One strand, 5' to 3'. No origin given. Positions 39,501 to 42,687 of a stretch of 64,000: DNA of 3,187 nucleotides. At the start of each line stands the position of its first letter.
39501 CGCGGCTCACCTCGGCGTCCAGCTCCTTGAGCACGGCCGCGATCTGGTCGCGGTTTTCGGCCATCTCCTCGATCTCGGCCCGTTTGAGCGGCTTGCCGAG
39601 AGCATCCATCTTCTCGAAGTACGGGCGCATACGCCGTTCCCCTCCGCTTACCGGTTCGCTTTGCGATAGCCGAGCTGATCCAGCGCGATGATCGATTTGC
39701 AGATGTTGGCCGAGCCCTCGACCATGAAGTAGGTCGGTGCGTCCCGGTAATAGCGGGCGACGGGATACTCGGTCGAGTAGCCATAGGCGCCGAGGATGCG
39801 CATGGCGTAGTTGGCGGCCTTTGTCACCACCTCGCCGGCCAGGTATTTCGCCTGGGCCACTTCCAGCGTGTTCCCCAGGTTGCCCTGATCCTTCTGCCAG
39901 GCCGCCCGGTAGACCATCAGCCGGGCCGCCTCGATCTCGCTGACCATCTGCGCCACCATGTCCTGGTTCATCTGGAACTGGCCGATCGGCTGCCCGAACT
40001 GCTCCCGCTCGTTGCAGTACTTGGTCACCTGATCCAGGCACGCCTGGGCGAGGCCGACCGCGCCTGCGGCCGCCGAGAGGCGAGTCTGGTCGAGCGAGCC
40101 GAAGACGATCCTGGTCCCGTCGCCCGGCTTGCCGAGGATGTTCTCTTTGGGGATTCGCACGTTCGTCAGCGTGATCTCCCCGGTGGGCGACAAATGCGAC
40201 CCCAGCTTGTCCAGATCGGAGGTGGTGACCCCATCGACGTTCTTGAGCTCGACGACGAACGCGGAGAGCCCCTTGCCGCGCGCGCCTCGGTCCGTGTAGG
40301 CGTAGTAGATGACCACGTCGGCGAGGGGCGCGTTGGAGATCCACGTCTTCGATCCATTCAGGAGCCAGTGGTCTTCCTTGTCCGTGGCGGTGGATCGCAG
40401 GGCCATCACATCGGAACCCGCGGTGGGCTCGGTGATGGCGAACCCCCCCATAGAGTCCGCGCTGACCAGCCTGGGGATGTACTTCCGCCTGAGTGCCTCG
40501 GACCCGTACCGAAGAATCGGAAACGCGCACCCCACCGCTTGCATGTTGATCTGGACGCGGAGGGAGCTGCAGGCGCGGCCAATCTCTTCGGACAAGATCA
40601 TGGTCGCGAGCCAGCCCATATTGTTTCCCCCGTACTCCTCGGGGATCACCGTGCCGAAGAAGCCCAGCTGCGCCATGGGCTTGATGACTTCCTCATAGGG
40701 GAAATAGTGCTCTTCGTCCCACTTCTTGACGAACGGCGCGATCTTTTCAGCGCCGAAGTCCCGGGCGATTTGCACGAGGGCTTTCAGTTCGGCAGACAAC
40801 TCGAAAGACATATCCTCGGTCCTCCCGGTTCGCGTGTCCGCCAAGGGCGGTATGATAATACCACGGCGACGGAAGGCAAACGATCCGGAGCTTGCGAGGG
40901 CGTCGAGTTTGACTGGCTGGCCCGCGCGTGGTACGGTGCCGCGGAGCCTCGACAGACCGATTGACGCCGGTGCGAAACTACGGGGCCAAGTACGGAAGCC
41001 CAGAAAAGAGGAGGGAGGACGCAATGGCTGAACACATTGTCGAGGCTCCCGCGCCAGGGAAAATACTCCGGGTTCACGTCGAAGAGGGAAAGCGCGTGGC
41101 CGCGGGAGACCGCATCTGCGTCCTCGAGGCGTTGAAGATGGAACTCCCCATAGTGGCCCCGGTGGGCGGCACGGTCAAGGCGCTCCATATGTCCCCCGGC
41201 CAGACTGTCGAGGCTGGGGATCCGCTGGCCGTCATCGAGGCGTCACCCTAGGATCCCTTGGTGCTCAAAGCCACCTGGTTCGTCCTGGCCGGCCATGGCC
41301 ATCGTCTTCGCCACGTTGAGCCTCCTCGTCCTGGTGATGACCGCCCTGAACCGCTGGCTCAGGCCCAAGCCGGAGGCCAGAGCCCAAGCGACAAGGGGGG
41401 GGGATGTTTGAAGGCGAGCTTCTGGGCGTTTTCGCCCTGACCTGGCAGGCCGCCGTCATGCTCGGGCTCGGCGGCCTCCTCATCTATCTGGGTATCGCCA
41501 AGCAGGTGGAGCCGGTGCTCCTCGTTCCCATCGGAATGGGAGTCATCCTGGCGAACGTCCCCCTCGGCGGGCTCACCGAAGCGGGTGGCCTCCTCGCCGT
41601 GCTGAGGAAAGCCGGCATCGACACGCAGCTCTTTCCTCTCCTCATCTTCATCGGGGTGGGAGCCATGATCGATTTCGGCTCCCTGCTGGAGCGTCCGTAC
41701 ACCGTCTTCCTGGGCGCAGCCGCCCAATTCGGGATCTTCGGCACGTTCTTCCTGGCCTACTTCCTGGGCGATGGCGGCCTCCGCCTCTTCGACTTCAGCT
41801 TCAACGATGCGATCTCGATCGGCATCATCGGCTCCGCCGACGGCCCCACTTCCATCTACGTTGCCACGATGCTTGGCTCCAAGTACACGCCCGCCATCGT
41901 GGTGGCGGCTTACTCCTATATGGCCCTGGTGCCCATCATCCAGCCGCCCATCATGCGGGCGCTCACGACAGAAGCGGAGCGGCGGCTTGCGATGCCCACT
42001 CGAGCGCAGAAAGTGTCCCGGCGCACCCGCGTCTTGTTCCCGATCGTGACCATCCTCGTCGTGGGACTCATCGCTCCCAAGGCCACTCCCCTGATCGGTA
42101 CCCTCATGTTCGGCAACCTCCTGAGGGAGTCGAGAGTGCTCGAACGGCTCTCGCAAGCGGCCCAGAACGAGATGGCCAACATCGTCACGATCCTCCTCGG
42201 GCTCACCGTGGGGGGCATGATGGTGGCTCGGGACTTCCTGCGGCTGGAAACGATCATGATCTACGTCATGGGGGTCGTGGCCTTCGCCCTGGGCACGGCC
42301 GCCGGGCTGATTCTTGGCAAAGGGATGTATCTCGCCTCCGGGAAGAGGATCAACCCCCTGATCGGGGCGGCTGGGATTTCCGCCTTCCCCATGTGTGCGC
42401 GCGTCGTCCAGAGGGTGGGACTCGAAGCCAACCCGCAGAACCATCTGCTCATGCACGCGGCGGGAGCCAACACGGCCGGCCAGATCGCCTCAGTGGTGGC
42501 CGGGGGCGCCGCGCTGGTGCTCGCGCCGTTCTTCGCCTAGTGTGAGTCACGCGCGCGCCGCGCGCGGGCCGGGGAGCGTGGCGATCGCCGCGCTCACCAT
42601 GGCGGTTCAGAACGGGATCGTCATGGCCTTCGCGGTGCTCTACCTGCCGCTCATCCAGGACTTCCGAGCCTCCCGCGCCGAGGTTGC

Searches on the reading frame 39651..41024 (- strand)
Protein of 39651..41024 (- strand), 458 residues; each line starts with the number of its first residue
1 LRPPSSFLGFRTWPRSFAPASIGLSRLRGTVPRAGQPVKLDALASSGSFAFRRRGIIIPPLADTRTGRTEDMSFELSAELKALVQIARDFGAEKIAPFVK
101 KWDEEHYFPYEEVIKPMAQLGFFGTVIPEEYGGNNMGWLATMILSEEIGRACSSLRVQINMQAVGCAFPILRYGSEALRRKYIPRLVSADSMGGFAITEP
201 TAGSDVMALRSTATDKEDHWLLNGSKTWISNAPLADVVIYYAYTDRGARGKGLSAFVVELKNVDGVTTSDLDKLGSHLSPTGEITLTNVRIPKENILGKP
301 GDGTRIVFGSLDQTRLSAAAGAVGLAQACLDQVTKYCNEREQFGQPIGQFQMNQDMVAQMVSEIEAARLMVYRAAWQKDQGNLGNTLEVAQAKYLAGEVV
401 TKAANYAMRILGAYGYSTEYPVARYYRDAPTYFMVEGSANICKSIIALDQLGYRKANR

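Call 39: search_protein_families(library=pfam, proteins=[window:39651-41024:-], max_evalue=0.00001)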
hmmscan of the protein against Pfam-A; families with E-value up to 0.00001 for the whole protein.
window:39651-41024:- (458 aa): 4 families
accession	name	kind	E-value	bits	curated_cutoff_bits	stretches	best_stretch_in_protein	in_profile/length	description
PF00441.29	Acyl-CoA_dh_1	-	1.6e-42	145.7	22.4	1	301-447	1-146/150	Acyl-CoA dehydrogenase, C-terminal domain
PF02771.21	Acyl-CoA_dh_N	-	1.9e-32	112.4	22.9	1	78-189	2-112/113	Acyl-CoA dehydrogenase, N-terminal domain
PF02770.24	Acyl-CoA_dh_M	-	1.8e-23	82.9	33.3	1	194-289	1-97/97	Acyl-CoA dehydrogenase, middle domain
PF08028.16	Acyl-CoA_dh_2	-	1e-18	68.4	22.7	1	317-431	2-125/134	Acyl-CoA dehydrogenase, C-terminal domain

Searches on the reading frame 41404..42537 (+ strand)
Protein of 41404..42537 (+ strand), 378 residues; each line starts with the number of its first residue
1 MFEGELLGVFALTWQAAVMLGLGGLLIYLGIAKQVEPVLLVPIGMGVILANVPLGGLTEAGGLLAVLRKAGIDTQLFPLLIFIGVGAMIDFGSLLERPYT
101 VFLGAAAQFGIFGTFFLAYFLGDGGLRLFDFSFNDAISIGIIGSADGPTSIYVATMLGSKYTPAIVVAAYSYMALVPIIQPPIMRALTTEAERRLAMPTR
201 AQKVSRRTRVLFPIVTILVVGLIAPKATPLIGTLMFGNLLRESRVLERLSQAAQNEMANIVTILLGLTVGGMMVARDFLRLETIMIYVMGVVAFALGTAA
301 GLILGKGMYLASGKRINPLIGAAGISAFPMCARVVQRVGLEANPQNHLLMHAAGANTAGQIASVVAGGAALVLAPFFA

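Call 39: search_protein_families(library=pfam, proteins=[window:41404-42537:+], max_evalue=0.00001)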
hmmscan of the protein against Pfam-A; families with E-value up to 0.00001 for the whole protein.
window:41404-42537:+ (378 aa): 1 family
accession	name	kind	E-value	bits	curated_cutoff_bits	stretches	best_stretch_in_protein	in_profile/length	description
PF03977.18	OAD_beta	-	8.6e-141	469.4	31.6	1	16-372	2-347/349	Na+-transporting oxaloacetate decarboxylase beta subunit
